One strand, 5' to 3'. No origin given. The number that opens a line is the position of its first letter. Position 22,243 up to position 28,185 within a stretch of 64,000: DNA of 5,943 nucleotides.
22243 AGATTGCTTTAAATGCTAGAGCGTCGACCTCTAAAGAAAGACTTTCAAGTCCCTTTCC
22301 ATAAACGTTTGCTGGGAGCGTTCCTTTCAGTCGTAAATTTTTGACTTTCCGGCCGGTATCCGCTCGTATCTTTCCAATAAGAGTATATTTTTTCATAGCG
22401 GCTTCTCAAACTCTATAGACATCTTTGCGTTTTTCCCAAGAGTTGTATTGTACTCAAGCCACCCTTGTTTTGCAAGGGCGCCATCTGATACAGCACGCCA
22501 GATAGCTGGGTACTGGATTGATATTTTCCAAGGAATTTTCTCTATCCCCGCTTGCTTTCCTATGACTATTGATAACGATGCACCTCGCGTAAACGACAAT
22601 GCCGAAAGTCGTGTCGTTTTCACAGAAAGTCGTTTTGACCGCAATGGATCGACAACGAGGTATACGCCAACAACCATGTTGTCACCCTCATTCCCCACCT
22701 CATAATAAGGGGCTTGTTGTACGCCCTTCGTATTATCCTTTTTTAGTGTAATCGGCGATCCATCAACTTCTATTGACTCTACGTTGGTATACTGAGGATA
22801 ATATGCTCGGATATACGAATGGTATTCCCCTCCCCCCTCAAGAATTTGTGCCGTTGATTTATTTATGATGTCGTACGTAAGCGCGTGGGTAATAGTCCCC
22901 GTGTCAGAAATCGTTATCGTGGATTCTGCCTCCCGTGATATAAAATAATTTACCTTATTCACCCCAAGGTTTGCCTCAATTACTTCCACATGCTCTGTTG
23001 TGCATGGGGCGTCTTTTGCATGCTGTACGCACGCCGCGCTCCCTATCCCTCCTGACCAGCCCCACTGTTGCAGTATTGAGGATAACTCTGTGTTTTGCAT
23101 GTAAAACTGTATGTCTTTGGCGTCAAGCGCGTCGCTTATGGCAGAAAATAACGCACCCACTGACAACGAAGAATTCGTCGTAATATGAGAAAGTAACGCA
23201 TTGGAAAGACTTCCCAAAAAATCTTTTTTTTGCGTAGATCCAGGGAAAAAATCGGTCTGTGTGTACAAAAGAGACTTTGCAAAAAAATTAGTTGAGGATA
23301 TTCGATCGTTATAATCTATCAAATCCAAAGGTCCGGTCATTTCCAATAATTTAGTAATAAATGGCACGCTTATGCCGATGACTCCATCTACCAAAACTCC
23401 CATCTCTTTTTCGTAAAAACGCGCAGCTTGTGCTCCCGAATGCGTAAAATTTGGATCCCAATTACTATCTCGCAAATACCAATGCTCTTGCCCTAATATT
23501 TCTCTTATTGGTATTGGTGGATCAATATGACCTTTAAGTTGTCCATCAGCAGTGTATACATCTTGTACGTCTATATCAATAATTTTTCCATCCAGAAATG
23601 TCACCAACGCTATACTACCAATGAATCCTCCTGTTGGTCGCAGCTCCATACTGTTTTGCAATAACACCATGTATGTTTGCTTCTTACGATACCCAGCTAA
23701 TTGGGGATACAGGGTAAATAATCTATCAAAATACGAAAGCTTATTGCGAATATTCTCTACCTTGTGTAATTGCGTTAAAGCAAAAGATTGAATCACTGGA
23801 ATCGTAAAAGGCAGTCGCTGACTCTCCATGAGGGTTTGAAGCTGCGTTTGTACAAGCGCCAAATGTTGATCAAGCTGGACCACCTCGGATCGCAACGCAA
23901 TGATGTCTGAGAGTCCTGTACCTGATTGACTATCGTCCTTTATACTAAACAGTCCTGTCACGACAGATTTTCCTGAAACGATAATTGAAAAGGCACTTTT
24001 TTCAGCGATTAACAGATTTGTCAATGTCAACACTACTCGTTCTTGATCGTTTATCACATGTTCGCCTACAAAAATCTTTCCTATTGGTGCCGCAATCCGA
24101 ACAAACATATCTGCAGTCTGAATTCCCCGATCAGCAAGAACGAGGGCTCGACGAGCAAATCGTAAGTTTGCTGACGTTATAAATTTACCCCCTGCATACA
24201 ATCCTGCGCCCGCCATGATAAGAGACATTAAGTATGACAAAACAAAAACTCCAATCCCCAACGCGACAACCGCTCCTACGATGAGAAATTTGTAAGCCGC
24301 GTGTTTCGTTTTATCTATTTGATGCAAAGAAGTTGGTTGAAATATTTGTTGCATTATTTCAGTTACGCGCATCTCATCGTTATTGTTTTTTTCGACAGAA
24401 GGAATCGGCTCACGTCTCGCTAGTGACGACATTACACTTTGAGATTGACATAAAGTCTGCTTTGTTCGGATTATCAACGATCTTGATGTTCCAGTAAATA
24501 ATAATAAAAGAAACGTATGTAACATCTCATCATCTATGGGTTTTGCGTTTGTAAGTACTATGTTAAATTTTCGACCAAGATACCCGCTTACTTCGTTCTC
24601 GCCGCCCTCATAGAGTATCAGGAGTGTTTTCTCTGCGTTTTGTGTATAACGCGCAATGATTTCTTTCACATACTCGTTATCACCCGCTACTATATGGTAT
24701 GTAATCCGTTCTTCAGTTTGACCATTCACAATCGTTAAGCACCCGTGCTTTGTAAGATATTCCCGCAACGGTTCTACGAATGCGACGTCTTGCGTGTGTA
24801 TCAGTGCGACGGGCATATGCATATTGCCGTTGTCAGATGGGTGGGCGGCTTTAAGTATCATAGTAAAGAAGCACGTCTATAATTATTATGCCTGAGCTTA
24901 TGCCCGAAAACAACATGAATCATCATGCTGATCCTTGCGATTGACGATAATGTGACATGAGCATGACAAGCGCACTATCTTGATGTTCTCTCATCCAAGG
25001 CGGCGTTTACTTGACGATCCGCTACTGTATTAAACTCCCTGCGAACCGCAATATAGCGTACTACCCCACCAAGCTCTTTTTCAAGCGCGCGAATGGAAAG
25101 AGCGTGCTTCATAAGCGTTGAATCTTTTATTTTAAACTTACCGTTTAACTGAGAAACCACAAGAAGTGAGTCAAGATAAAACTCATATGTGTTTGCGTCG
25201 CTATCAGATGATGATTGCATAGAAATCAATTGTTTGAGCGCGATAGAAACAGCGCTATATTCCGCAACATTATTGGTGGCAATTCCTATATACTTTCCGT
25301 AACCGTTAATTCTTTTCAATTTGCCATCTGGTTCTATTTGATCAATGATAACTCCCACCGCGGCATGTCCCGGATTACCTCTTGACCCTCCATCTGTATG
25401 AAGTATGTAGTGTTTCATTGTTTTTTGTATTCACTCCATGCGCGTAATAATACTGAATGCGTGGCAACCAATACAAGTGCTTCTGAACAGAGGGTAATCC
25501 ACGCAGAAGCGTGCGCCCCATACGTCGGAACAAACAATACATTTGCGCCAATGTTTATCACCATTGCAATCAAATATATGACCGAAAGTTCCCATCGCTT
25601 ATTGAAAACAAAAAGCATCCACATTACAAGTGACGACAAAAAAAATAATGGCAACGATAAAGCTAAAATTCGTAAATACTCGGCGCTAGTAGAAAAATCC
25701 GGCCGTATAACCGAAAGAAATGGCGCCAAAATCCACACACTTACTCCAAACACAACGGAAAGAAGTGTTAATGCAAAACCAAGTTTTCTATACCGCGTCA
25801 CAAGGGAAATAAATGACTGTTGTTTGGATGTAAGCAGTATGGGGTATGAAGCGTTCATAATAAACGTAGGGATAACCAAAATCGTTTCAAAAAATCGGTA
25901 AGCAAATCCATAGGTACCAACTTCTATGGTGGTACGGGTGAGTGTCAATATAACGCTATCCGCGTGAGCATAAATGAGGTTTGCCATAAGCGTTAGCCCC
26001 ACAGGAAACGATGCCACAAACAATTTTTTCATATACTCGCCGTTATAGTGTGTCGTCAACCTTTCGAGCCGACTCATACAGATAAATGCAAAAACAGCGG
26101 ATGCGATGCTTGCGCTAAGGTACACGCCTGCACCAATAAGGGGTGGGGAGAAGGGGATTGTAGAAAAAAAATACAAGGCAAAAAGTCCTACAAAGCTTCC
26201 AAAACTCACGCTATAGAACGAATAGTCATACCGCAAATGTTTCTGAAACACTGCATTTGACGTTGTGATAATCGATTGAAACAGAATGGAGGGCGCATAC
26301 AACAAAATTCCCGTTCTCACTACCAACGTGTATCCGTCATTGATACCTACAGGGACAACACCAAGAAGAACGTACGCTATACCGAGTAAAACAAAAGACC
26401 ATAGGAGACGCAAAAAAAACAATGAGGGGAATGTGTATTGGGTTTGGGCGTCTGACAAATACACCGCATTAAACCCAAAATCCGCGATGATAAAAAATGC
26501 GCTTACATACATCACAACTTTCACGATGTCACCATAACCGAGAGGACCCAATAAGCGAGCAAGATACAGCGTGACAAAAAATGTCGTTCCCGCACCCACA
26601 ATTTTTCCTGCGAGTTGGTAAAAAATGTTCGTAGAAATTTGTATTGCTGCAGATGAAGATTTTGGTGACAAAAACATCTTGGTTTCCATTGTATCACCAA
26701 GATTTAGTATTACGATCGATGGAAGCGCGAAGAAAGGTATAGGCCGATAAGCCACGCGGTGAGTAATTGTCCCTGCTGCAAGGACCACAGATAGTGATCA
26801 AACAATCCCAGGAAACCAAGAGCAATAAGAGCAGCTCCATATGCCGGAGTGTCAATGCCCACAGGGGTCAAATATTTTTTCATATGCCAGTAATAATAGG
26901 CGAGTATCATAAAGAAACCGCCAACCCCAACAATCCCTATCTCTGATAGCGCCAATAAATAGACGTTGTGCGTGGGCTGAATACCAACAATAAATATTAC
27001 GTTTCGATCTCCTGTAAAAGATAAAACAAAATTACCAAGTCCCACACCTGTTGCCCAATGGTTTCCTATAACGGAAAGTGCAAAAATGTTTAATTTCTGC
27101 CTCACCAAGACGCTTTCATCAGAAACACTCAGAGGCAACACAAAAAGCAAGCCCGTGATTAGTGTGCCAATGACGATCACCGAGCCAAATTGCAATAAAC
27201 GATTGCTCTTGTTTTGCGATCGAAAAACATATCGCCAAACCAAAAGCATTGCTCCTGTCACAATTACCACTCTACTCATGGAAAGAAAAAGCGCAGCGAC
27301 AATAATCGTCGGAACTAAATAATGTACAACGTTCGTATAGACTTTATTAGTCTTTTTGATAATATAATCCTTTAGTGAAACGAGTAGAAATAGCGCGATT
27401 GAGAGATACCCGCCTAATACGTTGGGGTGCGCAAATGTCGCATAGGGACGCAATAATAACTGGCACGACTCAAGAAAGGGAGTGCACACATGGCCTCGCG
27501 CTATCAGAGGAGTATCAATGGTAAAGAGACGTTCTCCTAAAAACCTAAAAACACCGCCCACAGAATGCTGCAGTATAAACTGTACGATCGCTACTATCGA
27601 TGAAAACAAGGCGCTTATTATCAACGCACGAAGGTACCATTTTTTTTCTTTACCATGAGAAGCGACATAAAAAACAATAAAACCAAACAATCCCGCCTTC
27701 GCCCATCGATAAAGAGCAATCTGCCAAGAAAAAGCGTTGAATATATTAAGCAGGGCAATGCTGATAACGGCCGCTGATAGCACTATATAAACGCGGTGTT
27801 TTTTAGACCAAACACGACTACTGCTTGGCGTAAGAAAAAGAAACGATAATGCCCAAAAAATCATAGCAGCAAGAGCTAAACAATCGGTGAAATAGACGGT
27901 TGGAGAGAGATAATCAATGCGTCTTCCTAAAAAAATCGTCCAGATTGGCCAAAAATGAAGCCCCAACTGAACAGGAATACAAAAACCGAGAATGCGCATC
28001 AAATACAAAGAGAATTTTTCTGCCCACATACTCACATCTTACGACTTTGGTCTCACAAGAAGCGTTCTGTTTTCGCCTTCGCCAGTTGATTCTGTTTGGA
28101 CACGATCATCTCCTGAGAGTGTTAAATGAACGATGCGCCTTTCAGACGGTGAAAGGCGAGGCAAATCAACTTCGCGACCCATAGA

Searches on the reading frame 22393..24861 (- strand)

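Call 31: search_protein_families(library=pfam, proteins=[window:22393-24861:-], max_evalue=0.001)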
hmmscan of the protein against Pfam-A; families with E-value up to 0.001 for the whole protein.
window:22393-24861:- (822 aa): 1 family
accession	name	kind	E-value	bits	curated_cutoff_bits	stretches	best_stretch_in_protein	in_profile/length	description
PF13196.11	DUF4012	-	8.3e-23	81.9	28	1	394-526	3-135/144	Protein of unknown function (DUF4012)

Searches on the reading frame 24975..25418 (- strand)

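Call 31: search_protein_families(library=pfam, proteins=[window:24975-25418:-], max_evalue=0.001)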
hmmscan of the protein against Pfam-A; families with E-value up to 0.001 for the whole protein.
window:24975-25418:- (147 aa): 2 families
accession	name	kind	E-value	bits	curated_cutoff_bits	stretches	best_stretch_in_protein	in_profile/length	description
PF13456.12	RVT_3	-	1.7e-07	31.6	21.6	1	8-139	2-122/123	Reverse transcriptase-like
PF00075.30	RNase_H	-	3.6e-07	30.9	25.8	1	2-90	2-74/141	RNase H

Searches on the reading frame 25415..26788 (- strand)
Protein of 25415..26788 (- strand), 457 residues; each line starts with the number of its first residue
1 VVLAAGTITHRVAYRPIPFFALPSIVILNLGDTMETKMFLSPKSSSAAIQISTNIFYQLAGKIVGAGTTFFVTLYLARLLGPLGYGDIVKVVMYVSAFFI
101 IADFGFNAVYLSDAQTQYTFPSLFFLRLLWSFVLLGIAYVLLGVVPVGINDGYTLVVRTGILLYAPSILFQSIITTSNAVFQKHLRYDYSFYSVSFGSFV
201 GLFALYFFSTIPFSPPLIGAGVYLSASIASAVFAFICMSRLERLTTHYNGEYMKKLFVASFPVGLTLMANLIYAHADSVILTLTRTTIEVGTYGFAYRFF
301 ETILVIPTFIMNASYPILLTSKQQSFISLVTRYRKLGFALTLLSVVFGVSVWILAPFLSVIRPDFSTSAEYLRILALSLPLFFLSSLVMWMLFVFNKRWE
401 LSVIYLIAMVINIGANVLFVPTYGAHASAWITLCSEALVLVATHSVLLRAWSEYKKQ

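Call 31: search_protein_families(library=pfam, proteins=[window:25415-26788:-], max_evalue=0.001)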
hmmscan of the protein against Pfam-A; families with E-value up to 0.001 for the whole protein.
window:25415-26788:- (457 aa): 2 families
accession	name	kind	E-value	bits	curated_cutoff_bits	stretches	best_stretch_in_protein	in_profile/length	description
PF01943.22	Polysacc_synt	-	9.9e-17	61.7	28.2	1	53-318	3-270/274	Polysaccharide biosynthesis protein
PF13440.11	Polysacc_synt_3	-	1.8e-08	34.4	23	1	76-318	2-240/293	Polysaccharide biosynthesis protein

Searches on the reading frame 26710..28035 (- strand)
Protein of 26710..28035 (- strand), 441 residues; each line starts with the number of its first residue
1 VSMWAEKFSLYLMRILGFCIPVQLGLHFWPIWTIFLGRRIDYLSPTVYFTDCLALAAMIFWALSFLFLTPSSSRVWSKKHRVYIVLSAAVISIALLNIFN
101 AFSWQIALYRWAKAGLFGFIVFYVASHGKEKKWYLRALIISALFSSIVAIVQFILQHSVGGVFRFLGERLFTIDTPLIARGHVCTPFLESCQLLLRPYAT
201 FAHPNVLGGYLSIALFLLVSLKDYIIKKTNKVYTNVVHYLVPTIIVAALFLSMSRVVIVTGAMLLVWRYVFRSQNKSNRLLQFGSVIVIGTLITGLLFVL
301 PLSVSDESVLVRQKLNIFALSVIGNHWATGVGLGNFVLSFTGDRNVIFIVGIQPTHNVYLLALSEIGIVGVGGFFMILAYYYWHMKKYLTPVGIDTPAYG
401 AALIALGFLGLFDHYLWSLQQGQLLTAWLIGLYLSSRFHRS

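Call 31: search_protein_families(library=pfam, proteins=[window:26710-28035:-], max_evalue=0.001)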
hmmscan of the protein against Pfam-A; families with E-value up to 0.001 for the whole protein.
window:26710-28035:- (441 aa): 1 family
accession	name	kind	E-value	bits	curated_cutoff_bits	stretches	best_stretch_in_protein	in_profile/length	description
PF04932.20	Wzy_C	-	4.3e-07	30.3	31.7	1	244-374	5-148/149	O-Antigen ligase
